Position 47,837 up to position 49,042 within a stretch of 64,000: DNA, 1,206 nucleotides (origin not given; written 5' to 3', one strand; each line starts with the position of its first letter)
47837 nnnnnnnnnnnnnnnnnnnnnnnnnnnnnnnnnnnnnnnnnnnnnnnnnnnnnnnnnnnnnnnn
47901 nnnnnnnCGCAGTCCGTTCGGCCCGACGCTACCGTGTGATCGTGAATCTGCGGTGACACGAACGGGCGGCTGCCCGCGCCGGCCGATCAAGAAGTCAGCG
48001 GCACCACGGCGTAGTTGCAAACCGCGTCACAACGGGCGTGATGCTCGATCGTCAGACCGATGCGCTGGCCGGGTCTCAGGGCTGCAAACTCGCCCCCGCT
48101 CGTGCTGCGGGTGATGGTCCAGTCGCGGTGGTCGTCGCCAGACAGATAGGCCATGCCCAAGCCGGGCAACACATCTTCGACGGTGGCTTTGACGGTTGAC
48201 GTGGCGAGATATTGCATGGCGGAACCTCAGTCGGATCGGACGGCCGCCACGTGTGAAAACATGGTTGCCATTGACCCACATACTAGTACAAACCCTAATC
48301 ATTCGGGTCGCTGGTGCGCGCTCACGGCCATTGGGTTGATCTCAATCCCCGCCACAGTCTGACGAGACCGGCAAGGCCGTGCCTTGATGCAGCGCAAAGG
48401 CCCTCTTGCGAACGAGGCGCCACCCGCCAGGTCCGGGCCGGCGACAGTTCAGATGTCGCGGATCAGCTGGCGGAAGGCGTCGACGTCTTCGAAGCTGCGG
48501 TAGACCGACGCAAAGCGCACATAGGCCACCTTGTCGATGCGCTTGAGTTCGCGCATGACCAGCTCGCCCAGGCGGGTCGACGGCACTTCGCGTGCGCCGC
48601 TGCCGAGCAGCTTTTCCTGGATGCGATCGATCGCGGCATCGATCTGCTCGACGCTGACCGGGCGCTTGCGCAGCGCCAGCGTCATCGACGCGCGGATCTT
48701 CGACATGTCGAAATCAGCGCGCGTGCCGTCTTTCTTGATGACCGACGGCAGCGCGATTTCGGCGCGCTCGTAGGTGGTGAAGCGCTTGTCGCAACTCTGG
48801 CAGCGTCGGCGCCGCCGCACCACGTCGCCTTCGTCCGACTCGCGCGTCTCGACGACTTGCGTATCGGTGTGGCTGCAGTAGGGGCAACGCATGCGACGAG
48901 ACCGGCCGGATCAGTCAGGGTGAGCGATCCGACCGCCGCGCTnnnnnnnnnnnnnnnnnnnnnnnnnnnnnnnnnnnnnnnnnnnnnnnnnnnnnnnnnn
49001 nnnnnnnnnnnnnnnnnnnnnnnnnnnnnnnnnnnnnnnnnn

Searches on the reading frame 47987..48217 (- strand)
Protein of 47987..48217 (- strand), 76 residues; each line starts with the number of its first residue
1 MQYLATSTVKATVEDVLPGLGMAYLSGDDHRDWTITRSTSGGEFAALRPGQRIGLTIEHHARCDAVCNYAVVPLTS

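Call 6: search_protein_families(library=pfam, proteins=[window:47987-48217:-])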
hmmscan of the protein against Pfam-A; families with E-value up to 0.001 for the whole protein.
window:47987-48217:- (76 aa): 0 families

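Call 55: search_protein_families(library=padloc, proteins=[window:47987-48217:-], max_evalue=0.01)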
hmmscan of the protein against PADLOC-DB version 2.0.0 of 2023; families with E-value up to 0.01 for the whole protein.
window:47987-48217:- (76 aa): 0 families

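Call 56: search_protein_families(library=ncbifam, proteins=[window:47987-48217:-], max_evalue=0.001)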
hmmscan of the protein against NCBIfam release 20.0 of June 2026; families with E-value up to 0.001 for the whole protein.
window:47987-48217:- (76 aa): 0 families
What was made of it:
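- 47987..48217 (-): orf76, a small protein of unknown function and part of the insert. No Pfam, NCBIfam or PADLOC hit (calls 6, 55, 56).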

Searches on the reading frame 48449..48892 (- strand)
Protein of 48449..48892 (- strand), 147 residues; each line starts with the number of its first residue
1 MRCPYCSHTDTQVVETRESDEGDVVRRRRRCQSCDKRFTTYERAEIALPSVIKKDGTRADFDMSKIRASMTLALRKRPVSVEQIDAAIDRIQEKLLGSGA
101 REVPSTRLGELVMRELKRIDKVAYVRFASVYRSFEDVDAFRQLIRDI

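Call 6: search_protein_families(library=pfam, proteins=[window:48449-48892:-])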
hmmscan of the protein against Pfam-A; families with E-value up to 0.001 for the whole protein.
window:48449-48892:- (147 aa): 2 families
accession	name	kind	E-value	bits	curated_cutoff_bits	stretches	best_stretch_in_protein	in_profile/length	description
PF03477.21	ATP-cone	-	5.7e-22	78.5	25.8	1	50-136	2-87/88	ATP cone domain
PF22811.2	Zn_ribbon_NrdR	-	2.1e-19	69.6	27.2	1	1-42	1-42/42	Transcriptional repressor NrdR-like, N-terminal domain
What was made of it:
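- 48449..48892 (-): Intact nrdR. Its last 71 nt (48449-48519) form the left-hand direct repeat. Pfam Zn_ribbon_NrdR plus ATP-cone (call 6).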

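Call 8: find_encoding_contigs(protein=window:48449-48892:-, flank=10000, max_places=10)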
Protein window:48449-48892:- (147 aa): 2 contigs read that carry it; 2 places shown.
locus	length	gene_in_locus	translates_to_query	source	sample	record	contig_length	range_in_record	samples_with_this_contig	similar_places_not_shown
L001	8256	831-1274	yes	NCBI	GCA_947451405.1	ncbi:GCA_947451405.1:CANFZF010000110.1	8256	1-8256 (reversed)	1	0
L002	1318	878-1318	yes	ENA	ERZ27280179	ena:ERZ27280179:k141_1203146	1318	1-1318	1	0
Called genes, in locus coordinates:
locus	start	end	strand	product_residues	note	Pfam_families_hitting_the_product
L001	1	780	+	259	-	?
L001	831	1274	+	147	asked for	PF22811:Zn_ribbon_NrdR, PF03477:ATP-cone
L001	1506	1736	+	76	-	-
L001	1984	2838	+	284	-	PF16811:TAtT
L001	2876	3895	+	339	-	PF03480:DctP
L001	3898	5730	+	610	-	PF04290:DctQ, PF06808:DctM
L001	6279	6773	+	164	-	PF04471:Mrr_cat, PF22722:NA-iREase1 (weak), PF01396:Zn_ribbon_Top1 (weak)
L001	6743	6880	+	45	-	-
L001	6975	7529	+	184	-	PF07963:N_methyl (weak), PF12019:GspH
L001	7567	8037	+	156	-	PF16732:ComP_DUS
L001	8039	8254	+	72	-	?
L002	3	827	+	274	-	?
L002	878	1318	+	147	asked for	PF22811:Zn_ribbon_NrdR, PF03477:ATP-cone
